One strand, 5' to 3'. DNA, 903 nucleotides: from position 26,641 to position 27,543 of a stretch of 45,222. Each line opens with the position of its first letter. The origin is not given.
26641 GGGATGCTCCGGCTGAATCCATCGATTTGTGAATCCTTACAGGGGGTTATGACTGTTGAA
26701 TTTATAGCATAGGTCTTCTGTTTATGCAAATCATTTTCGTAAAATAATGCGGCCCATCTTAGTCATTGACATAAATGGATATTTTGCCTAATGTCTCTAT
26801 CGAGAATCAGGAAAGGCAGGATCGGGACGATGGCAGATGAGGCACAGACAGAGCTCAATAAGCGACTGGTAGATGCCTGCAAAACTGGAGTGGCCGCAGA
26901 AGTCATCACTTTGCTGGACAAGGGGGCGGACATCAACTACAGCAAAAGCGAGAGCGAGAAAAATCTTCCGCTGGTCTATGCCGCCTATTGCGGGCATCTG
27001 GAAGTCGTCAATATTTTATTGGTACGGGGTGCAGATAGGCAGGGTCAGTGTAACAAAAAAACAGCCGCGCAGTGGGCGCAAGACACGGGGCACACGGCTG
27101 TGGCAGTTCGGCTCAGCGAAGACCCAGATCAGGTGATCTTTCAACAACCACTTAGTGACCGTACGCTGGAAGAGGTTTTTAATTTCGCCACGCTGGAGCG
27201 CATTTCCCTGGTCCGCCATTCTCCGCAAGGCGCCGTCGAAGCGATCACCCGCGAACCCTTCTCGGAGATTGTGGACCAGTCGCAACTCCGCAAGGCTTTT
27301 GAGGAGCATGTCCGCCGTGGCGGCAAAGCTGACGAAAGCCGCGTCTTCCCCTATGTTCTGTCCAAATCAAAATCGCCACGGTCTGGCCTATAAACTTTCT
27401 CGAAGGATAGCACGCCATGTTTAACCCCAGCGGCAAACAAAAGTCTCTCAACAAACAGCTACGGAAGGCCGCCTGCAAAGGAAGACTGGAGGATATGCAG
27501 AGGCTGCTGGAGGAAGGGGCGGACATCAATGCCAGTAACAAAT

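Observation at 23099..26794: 1187-aa orphan protein transcribed back-to-back with ankyrin pair B: candidate large effector or toxin-like protein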

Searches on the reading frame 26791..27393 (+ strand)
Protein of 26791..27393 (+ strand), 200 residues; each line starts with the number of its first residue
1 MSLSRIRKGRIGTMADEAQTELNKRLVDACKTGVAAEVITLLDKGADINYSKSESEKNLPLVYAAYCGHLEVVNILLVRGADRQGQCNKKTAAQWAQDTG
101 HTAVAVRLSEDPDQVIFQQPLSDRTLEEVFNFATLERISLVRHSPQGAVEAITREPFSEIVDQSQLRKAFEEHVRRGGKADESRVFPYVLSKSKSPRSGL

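Call 3: search_protein_families(library=pfam, proteins=[window:26791-27393:+], max_evalue=1)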
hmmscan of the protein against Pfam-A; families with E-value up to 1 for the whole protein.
window:26791-27393:+ (200 aa): 7 families
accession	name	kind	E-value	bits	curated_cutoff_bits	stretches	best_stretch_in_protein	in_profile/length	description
PF12796.13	Ank_2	-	3.6e-08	34.3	27.3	1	28-108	3-79/90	Ankyrin repeats (3 copies)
PF13857.12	Ank_5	-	5.9e-08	33.3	27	1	41-86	1-45/56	Ankyrin repeats (many copies)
PF00023.36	Ank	-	2.4e-06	27.9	21.1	1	59-83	4-28/33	Ankyrin repeat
PF13637.12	Ank_4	-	8.5e-05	23.2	22.7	1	40-77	15-50/50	Ankyrin repeats (many copies)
PF24521.3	Ank_KRIT1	-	0.0013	18.9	80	1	23-81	19-70/149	KRIT1 ankyrin-repeats domain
PF13606.12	Ank_3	-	0.0033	18.2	22.3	1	58-82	3-27/30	Ankyrin repeat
PF23745.1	ANK_LRRK2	-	0.043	14.1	27.5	1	23-84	32-91/130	LRRK2 ANK repeat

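Call 4: search_protein_families(library=ncbifam, proteins=[window:26791-27393:+], max_evalue=1)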
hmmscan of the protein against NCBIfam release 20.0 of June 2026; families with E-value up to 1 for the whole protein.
window:26791-27393:+ (200 aa): 5 families
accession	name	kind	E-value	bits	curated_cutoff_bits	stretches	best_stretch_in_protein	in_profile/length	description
NF041931.2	MzaA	equivalog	4.6e-10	39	800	1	26-111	6-90/726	MZA anti-phage system associated sigma-70 family RNA polymerase sigma factor MzaA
NF043024.1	T4SS_AnkI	equivalog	0.0087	14.9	550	0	6-57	225-276/439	Dot/Icm T4SS effector AnkI/LegAS4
NF043022.1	T4SS_AnkG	equivalog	0.014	14.1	500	1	16-103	359-450/455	Dot/Icm T4SS effector AnkG/AnkZ/LegA7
NF043021.1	T4SS_AnkF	equivalog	0.042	12.1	1000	1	25-101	622-678/917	Dot/Icm T4SS effector AnkF/LegA14/Ceg31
NF043028.1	T4SS_AnkX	equivalog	0.17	10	1400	1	29-86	555-611/938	Dot/Icm T4SS effector AnkN/AnkX/LegA8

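Call 69: search_protein_families(library=padloc, proteins=[window:26791-27393:+], max_evalue=0.1)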
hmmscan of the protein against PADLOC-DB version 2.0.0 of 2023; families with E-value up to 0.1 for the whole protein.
window:26791-27393:+ (200 aa): 2 families
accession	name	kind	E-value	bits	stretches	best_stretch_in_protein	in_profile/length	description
PDLC04783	PDC-M72A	-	9e-08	29.8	1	25-98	299-371/392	-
PDLC02203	MzaA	-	0.00017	18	1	25-101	14-89/683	-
